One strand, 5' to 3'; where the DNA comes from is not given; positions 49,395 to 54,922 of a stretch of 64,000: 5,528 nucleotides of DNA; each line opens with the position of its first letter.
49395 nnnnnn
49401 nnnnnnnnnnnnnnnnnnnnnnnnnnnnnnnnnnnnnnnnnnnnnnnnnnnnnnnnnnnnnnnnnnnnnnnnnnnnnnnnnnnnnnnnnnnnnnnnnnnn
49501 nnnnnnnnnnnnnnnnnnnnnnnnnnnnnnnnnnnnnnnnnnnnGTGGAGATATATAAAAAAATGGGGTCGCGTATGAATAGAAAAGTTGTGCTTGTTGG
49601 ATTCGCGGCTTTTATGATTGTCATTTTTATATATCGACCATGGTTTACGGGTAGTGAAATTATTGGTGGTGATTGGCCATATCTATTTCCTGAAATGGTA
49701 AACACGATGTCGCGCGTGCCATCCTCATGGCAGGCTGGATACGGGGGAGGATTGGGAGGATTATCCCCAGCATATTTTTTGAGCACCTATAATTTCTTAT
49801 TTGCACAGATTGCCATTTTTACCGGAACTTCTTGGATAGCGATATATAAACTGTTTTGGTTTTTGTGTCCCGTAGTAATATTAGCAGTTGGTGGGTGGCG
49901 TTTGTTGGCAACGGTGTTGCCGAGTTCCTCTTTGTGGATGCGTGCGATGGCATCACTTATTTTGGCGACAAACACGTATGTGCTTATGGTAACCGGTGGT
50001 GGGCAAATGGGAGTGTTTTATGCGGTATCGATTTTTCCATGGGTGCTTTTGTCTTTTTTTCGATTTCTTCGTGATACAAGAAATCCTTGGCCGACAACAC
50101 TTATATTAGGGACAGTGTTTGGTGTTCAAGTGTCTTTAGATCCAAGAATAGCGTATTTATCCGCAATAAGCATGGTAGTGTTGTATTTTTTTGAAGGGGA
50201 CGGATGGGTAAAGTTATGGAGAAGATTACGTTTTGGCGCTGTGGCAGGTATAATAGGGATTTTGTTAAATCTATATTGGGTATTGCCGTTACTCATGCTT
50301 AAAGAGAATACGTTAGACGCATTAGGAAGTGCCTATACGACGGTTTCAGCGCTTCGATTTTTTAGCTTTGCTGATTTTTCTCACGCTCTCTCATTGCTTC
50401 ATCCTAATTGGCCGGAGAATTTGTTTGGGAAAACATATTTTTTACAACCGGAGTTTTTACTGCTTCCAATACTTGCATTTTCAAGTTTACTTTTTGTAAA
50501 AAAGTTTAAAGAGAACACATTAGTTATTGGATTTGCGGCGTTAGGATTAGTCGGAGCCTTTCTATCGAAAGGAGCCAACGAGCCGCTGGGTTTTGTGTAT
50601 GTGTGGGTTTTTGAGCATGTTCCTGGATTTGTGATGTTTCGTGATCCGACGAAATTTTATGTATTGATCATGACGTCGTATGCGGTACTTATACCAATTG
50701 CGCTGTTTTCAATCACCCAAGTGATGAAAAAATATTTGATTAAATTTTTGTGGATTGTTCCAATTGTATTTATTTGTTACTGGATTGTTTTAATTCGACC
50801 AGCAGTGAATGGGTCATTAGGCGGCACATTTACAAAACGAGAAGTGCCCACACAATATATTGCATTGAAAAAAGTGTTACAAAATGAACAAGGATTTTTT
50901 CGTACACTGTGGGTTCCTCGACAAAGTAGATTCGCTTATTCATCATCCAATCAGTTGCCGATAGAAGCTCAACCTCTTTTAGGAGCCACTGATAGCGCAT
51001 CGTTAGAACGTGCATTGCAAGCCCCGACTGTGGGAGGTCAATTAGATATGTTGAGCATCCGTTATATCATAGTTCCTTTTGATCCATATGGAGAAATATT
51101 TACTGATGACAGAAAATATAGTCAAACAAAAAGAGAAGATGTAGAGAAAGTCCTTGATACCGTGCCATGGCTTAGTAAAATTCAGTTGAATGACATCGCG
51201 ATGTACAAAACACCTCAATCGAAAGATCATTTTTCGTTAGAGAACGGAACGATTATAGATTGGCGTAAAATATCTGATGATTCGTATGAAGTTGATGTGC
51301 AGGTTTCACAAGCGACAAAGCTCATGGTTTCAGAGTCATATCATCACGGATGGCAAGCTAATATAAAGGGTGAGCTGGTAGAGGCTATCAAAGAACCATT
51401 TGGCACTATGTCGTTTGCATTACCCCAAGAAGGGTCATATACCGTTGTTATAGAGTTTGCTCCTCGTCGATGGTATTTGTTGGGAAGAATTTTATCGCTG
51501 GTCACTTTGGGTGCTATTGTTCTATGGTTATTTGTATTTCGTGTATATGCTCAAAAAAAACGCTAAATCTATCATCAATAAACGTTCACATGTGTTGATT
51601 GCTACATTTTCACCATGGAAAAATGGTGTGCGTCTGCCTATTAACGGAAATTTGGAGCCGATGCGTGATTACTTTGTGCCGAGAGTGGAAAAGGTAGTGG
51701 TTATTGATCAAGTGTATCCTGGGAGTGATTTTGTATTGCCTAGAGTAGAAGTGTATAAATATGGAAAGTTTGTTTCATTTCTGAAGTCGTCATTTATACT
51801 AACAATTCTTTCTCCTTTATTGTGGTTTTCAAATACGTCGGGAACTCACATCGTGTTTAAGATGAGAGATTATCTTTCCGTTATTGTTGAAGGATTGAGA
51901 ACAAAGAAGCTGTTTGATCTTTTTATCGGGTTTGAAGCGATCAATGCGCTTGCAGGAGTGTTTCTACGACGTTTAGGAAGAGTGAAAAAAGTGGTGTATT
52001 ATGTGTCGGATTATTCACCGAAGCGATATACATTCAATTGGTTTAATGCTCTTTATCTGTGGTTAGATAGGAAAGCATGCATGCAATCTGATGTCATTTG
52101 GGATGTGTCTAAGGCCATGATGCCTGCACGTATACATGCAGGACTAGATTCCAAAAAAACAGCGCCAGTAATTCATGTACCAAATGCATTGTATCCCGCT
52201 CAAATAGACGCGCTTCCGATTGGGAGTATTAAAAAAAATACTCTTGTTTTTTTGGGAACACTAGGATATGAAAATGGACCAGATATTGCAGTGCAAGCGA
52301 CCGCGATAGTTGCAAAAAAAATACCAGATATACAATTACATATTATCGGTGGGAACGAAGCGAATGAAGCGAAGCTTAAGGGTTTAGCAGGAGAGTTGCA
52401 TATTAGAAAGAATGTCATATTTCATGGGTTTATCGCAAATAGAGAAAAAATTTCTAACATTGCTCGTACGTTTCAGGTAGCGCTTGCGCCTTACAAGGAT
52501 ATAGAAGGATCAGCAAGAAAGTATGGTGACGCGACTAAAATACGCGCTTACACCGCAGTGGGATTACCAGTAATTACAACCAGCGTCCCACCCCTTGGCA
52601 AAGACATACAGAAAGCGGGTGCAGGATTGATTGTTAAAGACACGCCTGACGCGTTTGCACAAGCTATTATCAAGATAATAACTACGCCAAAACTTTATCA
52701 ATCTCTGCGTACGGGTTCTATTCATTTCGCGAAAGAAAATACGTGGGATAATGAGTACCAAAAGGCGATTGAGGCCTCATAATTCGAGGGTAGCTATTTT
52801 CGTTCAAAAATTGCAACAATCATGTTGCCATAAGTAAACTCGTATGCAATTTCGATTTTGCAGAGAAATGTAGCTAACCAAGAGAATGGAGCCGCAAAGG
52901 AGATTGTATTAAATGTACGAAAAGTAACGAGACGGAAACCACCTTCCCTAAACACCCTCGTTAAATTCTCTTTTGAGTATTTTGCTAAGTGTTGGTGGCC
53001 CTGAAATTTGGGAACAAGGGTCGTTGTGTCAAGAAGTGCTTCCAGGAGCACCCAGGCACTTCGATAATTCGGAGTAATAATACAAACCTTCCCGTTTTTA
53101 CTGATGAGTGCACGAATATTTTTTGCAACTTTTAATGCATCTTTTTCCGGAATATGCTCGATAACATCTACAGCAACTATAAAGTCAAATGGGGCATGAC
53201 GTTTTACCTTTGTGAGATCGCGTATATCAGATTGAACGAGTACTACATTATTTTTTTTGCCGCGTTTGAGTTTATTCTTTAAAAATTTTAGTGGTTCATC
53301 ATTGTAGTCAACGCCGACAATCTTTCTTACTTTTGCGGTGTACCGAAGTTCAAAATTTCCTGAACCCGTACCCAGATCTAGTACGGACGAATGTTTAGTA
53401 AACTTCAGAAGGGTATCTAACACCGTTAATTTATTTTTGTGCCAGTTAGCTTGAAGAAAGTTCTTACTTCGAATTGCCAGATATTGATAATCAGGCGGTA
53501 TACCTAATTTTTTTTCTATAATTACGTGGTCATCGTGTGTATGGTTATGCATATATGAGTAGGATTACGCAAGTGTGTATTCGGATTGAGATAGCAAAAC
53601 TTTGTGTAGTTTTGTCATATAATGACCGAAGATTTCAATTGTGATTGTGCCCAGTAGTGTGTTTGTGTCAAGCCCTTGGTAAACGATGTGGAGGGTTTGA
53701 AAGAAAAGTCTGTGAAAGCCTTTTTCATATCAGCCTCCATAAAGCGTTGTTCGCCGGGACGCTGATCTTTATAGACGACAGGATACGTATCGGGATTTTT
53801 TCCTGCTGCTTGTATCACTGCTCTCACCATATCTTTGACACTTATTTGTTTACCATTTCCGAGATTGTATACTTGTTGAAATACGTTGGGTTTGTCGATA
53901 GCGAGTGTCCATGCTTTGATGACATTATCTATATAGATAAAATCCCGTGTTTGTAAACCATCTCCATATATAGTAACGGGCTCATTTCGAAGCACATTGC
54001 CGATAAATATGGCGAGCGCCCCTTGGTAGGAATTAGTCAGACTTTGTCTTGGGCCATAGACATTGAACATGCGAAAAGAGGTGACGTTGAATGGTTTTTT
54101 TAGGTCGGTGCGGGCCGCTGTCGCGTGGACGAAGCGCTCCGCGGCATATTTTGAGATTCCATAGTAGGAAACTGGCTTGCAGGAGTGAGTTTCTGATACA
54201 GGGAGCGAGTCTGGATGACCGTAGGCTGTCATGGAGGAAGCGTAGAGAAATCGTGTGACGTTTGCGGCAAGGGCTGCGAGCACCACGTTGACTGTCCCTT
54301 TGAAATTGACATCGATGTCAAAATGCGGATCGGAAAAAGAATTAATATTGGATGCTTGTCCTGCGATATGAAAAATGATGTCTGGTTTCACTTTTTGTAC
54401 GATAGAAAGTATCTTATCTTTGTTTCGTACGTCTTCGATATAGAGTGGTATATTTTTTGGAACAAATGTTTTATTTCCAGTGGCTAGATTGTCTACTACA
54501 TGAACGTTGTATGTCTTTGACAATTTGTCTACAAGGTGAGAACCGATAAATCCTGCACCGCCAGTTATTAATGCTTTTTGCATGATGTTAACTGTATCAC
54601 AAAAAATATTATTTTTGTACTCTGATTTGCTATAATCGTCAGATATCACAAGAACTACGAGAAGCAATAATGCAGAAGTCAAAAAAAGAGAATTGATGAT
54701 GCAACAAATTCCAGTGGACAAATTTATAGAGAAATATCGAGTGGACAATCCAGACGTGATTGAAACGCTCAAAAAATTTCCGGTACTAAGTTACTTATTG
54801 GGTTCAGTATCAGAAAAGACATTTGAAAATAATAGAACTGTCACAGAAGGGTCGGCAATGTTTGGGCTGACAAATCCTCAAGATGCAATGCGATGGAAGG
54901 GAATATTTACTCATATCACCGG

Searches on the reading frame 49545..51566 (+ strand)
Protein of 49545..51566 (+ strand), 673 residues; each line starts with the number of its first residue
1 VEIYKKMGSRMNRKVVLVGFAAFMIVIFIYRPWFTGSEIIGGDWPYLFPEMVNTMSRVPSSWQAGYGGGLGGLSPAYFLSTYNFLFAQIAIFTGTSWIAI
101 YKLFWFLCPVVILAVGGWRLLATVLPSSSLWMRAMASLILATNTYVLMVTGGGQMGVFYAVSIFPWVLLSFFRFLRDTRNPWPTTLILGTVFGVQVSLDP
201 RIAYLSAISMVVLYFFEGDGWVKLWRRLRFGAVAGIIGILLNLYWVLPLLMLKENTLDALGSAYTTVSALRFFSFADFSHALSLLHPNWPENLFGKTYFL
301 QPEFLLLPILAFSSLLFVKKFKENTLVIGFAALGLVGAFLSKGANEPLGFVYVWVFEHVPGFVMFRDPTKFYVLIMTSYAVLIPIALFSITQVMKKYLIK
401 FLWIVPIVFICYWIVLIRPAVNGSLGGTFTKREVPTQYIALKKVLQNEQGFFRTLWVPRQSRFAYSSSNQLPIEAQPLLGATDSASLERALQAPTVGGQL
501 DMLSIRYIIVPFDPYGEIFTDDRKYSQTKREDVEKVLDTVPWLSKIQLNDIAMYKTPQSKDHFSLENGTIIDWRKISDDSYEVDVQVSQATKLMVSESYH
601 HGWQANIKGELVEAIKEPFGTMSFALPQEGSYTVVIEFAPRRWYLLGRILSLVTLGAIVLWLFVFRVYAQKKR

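Call 8: search_protein_families(library=pfam, proteins=[window:49545-51566:+], max_evalue=0.001)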
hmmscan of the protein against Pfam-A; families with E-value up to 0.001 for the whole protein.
window:49545-51566:+ (673 aa): 0 families

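Call 24: search_protein_families(library=pfam, proteins=[window:49545-51566:+], max_evalue=5)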
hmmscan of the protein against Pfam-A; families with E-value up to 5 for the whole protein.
window:49545-51566:+ (673 aa): 0 families

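Call 85: search_protein_families(library=ncbifam, proteins=[window:49545-51566:+], max_evalue=0.001)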
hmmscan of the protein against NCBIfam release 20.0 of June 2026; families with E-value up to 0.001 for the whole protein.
window:49545-51566:+ (673 aa): 1 family
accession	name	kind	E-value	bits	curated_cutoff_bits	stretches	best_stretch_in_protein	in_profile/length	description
NF053599.1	transp_MmpA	equivalog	5.6e-14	51.6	210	1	111-464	78-406/543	MmpA family trehalose lipid delivery protein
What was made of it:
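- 49575..51566 (+): M: MmpA/AftD-N-terminal-like polytopic protein, 663 aa. NCBIfam MmpA family 51.6 bits, E 5.6e-14, below cut-off (call 85).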

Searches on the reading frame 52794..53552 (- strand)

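Call 8: search_protein_families(library=pfam, proteins=[window:52794-53552:-], max_evalue=0.001)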
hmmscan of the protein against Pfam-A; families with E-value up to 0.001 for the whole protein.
window:52794-53552:- (252 aa): 15 families
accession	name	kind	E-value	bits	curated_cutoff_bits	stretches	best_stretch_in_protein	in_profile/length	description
PF13489.12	Methyltransf_23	-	1e-20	74.6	27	1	45-209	14-162/164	Methyltransferase domain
PF13847.12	Methyltransf_31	-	3.4e-17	62.9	27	1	53-205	3-145/145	Methyltransferase domain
PF13649.12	Methyltransf_25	-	5e-14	53.2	27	1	57-154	1-97/97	Methyltransferase domain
PF08242.18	Methyltransf_12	-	3.4e-13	50.6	30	1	58-155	1-97/98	Methyltransferase domain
PF08241.18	Methyltransf_11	-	4.4e-12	46.9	21.2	1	58-158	1-95/95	Methyltransferase domain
PF03848.20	TehB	-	8.2e-07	29.1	20.4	1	43-159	21-133/193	Tellurite resistance protein TehB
PF02353.26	CMAS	-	1e-06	28.7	27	1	39-159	48-165/273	Mycolic acid cyclopropane synthetase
PF01209.24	Ubie_methyltran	-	3.1e-06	27.2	20.1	1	50-159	44-152/233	ubiE/COQ5 methyltransferase family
PF01135.25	PCMT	-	3.2e-06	27.5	20.3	1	47-137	67-158/210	Protein-L-isoaspartate(D-aspartate) O-methyltransferase (PCMT)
PF05401.17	NodS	-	0.00014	22.2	24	1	43-156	33-142/201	Nodulation protein S (NodS)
PF05175.20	MTS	-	0.00014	22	23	1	50-181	28-161/170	Methyltransferase small domain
PF02475.24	TRM5-TYW2_MTfase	-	0.00015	22.2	28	1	54-120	37-103/164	TRM5/TYW2 methyltransferase domain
PF24675.1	NpmA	-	0.00029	20.6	60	0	54-114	24-90/214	16S rRNA (adenine(1408)-N(1))-methyltransferase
PF01728.25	FtsJ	-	0.00037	20.9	24.1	1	41-145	8-114/181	FtsJ-like methyltransferase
PF05219.18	DREV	-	0.00099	18.7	26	0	53-159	94-187/265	DREV methyltransferase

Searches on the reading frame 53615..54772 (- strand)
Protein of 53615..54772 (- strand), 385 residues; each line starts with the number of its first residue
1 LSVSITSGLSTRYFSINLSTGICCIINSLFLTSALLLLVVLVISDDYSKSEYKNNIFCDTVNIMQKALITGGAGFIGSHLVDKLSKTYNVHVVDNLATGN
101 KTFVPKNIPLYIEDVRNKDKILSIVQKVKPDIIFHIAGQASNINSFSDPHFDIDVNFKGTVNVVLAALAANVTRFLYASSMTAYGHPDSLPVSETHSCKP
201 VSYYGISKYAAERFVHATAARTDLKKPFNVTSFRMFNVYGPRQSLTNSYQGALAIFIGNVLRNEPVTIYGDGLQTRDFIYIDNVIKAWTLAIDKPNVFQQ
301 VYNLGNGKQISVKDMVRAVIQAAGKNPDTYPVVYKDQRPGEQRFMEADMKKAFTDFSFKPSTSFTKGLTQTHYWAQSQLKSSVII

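Call 8: search_protein_families(library=pfam, proteins=[window:53615-54772:-], max_evalue=0.001)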
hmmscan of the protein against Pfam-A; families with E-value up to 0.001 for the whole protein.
window:53615-54772:- (385 aa): 7 families
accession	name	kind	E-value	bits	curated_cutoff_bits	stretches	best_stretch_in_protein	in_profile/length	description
PF01370.27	Epimerase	-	1.3e-56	192.1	20.9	1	67-305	1-240/240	NAD dependent epimerase/dehydratase family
PF16363.11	GDP_Man_Dehyd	-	3e-48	165.4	27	1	68-370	1-331/332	GDP-mannose 4,6 dehydratase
PF01073.25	3Beta_HSD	-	1.4e-23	83.8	22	1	68-293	1-230/280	3-beta hydroxysteroid dehydrogenase/isomerase family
PF02719.21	Polysacc_synt_2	-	2.1e-17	63.7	20.2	1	68-344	2-270/293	Polysaccharide biosynthesis protein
PF04321.23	RmlD_sub_bind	-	7.2e-14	52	27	1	66-349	2-258/287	RmlD substrate binding domain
PF07993.18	NAD_binding_4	-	3e-08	33.6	20.1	1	131-287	90-257/258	Male sterility protein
PF13460.12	NAD_binding_10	-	5.1e-08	33.4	27.2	1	71-218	1-134/184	NAD(P)H-binding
